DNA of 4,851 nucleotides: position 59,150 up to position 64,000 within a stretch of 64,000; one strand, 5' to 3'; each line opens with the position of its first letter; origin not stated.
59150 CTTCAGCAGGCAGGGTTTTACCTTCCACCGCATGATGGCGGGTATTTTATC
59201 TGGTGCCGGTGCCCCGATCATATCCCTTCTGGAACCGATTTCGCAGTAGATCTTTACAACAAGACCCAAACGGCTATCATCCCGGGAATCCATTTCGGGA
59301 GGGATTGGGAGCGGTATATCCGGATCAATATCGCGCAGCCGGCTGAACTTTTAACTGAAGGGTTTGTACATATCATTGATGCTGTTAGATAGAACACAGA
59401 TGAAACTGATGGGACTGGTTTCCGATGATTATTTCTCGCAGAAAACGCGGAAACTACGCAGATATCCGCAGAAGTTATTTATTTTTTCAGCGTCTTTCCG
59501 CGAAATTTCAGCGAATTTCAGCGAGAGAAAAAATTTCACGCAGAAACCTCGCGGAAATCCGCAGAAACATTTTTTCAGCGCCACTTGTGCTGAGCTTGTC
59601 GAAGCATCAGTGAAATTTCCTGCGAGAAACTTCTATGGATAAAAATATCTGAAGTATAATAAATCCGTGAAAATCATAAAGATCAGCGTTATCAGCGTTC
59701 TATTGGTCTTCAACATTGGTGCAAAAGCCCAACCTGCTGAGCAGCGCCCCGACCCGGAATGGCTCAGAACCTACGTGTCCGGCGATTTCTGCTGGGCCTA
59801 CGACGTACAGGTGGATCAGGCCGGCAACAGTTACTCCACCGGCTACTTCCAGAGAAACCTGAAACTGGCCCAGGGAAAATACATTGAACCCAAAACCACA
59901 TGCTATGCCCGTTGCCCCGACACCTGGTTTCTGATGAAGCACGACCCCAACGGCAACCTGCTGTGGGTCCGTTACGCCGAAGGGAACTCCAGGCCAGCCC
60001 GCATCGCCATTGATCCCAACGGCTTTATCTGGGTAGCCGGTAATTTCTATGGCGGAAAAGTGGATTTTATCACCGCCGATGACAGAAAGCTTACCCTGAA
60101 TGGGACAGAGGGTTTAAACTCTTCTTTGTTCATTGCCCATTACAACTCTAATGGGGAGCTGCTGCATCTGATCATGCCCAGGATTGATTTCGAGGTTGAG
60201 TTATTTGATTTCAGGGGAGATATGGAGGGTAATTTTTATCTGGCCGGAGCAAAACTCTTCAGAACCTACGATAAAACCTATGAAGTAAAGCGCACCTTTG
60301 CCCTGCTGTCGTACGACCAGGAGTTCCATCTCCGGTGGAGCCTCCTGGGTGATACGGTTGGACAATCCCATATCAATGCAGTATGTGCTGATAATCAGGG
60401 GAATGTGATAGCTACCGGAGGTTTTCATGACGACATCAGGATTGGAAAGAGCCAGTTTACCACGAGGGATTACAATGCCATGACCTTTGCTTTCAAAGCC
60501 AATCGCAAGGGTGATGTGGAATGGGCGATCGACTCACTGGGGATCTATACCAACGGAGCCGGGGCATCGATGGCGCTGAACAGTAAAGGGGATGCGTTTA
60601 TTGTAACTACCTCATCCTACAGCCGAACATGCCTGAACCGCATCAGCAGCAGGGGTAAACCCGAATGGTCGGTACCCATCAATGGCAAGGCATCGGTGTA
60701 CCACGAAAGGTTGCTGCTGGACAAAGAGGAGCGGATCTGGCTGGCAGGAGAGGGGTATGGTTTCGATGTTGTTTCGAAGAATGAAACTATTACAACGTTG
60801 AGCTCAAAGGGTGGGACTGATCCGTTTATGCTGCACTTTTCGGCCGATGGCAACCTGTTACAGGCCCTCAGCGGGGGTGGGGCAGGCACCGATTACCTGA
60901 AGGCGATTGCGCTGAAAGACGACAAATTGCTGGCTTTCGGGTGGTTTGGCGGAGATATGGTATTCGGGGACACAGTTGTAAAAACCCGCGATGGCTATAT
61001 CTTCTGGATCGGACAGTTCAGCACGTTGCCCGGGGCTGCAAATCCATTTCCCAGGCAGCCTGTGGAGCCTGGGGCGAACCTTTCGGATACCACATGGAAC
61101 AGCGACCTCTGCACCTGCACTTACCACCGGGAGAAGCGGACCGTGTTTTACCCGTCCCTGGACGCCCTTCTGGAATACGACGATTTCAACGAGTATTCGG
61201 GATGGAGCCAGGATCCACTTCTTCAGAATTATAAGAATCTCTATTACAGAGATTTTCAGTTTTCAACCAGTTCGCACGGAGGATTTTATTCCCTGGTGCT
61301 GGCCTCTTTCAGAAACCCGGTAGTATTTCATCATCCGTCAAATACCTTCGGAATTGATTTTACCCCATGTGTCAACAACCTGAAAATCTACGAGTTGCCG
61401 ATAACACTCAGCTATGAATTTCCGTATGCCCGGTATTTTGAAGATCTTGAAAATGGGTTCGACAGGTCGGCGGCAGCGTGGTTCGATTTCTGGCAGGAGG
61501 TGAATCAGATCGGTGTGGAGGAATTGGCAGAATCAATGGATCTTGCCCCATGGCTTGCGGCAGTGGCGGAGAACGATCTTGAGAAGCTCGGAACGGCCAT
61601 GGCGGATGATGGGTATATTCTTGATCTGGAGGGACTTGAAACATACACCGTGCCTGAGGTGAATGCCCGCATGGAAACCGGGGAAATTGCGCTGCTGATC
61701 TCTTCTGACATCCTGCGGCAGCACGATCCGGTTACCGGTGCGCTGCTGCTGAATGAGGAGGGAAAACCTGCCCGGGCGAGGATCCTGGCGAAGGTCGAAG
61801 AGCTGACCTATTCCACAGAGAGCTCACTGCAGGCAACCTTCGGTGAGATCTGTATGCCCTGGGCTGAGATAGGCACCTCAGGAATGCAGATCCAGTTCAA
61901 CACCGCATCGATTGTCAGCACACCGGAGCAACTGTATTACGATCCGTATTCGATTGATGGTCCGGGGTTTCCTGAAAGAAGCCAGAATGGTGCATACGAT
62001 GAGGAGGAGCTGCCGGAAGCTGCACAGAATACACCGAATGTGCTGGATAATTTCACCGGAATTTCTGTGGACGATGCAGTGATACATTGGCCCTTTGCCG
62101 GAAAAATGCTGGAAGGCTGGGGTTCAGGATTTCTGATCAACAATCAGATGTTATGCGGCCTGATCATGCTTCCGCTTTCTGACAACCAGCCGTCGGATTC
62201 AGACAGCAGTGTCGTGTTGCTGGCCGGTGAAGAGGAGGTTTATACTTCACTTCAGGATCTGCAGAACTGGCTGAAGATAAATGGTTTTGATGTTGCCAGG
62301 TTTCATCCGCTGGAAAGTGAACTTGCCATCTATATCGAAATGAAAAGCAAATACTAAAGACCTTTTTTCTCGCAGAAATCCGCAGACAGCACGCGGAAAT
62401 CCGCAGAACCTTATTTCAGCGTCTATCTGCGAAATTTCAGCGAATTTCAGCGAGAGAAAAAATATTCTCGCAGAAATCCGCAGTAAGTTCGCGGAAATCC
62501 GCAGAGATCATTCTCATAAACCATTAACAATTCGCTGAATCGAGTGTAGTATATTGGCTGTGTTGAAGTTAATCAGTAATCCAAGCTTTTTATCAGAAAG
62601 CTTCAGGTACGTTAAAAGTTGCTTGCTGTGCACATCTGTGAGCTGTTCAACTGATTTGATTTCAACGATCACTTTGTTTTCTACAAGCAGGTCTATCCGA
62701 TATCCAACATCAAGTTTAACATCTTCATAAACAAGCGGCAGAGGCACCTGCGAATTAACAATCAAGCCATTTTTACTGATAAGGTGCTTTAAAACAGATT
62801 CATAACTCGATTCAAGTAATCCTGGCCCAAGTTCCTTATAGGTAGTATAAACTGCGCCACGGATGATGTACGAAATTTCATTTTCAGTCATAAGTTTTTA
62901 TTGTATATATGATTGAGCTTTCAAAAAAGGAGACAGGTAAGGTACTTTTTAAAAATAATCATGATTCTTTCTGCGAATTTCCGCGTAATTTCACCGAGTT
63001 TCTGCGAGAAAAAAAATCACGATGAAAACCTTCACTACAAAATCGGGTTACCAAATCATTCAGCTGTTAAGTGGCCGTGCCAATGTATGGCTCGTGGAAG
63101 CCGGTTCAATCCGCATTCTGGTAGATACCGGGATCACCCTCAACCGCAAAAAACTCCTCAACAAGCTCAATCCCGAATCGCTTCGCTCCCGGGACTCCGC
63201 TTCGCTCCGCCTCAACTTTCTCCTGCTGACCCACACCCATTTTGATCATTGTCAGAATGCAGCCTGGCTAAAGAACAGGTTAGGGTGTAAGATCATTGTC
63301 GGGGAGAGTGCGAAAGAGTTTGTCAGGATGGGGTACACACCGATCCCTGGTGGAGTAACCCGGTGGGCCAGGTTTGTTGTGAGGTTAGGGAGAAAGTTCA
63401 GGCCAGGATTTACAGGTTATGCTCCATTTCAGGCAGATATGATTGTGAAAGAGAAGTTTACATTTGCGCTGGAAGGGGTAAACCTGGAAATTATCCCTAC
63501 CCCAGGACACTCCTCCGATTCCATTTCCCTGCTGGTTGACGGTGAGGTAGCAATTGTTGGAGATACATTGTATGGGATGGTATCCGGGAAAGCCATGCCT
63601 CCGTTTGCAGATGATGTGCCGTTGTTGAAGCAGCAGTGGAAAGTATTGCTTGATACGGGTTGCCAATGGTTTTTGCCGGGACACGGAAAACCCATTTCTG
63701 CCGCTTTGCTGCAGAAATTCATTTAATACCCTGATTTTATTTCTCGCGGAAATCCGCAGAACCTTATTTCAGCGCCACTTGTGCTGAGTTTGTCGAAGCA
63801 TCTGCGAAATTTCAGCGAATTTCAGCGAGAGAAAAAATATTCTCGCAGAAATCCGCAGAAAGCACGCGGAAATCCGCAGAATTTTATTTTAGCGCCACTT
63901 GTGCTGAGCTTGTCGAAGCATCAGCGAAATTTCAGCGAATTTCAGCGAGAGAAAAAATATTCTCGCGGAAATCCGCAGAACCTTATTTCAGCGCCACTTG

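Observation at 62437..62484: Each C-to-A module junction is a long imperfect palindrome (19-nt arms, A-rich 10-nt loop)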

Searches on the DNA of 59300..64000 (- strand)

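Call 95: search_rna_families(source=window, start=59300, end=64000, threshold=evalue, max_evalue=1)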
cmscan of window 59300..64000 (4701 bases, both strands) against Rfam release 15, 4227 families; matches with E-value up to 1: 6.
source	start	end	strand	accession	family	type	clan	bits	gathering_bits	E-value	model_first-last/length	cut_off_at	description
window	62442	62533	-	RF00349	snoR11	Gene; snRNA; snoRNA; CD-box;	-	31.6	50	0.01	1-90/90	no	Small nucleolar RNA R11/Z151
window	59496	59564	-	RF04255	MIR8001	Gene; miRNA;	-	28.1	90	0.026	1-67/67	no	MIR8001 microRNA precursor family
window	63801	63868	-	RF04255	MIR8001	Gene; miRNA;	-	25.1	90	0.15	1-67/67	no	MIR8001 microRNA precursor family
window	62428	62495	+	RF04255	MIR8001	Gene; miRNA;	-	23.8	90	0.34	1-67/67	no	MIR8001 microRNA precursor family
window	63803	63867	-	RF04067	mir-4520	Gene; miRNA;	-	19.5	90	0.81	1-70/70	no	mir-4520 microRNA precursor family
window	63766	63957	-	RF02901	AaHKsRNA41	Gene; sRNA;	-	18.6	97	0.48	1-187/187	no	Aggregatibacter sRNA 41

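Call 106: search_dna_similar(query=L179:300-392:+, collection=plasmids, mode=distant, max_rows=10, max_evalue=0.0001)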
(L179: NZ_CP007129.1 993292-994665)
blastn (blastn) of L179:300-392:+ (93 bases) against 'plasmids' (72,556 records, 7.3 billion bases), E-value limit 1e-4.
In 2 record(s) the limit of 40 matching pieces per record was reached: places in those records are undercounted.
Records with a match: 2; places in all: 79; records where one place covers at least 80% of the query: 2.
Best place of each record, by identity: >=99% 1; 95-99% 1.
By first word of the organism name: Gemmatirosa 2.
By predicted mobility (MOB-suite, as given by PLSDB): non-mobilizable 2.
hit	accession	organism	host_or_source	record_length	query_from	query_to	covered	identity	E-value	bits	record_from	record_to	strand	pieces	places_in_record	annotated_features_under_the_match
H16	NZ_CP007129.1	Gemmatirosa kalamazoonensis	-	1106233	1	93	100%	100.0%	6e-40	168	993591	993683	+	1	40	record has no annotation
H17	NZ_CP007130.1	Gemmatirosa kalamazoonensis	-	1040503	2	88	94%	96.6%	2e-32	144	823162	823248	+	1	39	record has no annotation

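Call 108: search_dna_similar(query=L168:620-700:+, collection=plasmids, mode=distant, max_rows=10, max_evalue=0.001)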
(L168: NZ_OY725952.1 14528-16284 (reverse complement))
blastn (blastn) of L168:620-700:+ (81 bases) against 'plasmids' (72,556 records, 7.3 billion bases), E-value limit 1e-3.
Records with a match: 11; places in all: 20; records where one place covers at least 80% of the query: 1.
Best place of each record, by identity: >=99% 2; 95-99% 5; 90-95% 4.
By first word of the organism name: Bacteroides 9; Gemmatirosa 2.
By predicted mobility (MOB-suite, as given by PLSDB): non-mobilizable 11.
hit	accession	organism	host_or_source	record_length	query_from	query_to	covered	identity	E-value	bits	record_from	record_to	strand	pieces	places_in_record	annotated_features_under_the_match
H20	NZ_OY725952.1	Bacteroides finegoldii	-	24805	1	81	100%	100.0%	2e-33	147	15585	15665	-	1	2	GxxExxY protein | radA: DNA repair protein RadA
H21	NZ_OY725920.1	Bacteroides finegoldii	-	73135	8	42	43%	97.1%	6e-7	60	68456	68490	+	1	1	lptB: LPS export ABC transporter ATP-binding protein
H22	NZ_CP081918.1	Bacteroides ovatus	Homo sapiens,blood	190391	12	43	40%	100.0%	6e-7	59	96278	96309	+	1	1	none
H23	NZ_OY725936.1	Bacteroides finegoldii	-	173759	12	43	40%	96.9%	3e-5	55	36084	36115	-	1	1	none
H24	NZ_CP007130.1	Gemmatirosa kalamazoonensis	-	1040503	12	44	41%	93.9%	1e-4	52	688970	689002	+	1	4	record has no annotation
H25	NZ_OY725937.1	Bacteroides finegoldii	-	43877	11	43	41%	93.9%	1e-4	52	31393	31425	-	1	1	none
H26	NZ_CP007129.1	Gemmatirosa kalamazoonensis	-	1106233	12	43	40%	93.8%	3e-4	50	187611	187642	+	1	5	record has no annotation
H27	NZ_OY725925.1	Bacteroides finegoldii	-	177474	11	42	40%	93.8%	3e-4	50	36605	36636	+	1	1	glycoside hydrolase family 28 protein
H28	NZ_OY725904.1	Bacteroides finegoldii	-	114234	13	42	37%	96.7%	3e-4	51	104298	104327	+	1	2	none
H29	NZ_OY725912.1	Bacteroides finegoldii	-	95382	12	41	37%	96.7%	3e-4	51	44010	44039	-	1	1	none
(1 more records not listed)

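Call 113: get_annotated_region(hit=H22, flank=250)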
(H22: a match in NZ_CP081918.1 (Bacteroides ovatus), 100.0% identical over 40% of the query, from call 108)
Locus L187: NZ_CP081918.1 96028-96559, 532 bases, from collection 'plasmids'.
description: Bacteroides ovatus strain BFG-107 plasmid unnamed1, complete sequence
organism: Bacteroides ovatus (NCBI taxid 28116)
taxonomy: Bacteria; Bacteroidota; Bacteroidia; Bacteroidales; Bacteroidaceae; Bacteroides; Bacteroides ovatus
host: -; source: Homo sapiens,blood; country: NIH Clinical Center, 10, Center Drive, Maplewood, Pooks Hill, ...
typing (MOB-suite, as given by PLSDB): non-mobilizable
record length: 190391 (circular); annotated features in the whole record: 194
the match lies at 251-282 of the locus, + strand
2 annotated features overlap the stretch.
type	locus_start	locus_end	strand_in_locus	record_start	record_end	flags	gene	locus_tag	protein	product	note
CDS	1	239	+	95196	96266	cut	gmd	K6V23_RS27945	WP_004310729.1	GDP-mannose 4,6-dehydratase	GO:0000271 - polysaccharide biosynthetic process [Evidence IEA]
CDS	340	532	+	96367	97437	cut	-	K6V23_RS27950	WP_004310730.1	GDP-L-fucose synthase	-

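Call 114: get_annotated_region(hit=H21, flank=250)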
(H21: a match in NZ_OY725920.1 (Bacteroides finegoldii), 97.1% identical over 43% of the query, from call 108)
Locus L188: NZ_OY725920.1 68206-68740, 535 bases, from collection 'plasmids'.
description: Bacteroides finegoldii strain Bacteroides finegoldii TSDC17.2-1.1 plasmid 18, complete sequence
organism: Bacteroides finegoldii (NCBI taxid 338188)
taxonomy: Bacteria; Bacteroidota; Bacteroidia; Bacteroidales; Bacteroidaceae; Bacteroides; Bacteroides finegoldii
host: -; source: -; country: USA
typing (MOB-suite, as given by PLSDB): non-mobilizable
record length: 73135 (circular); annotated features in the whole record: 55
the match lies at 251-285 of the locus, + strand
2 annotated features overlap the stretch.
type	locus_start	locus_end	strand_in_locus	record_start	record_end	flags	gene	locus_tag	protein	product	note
CDS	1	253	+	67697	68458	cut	lptB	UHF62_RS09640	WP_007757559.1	LPS export ABC transporter ATP-binding protein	GO:0015920 - lipopolysaccharide transport [Evidence IEA]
CDS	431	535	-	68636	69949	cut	der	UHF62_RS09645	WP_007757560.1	ribosome biogenesis GTPase Der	GO:0042254 - ribosome biogenesis [Evidence IEA]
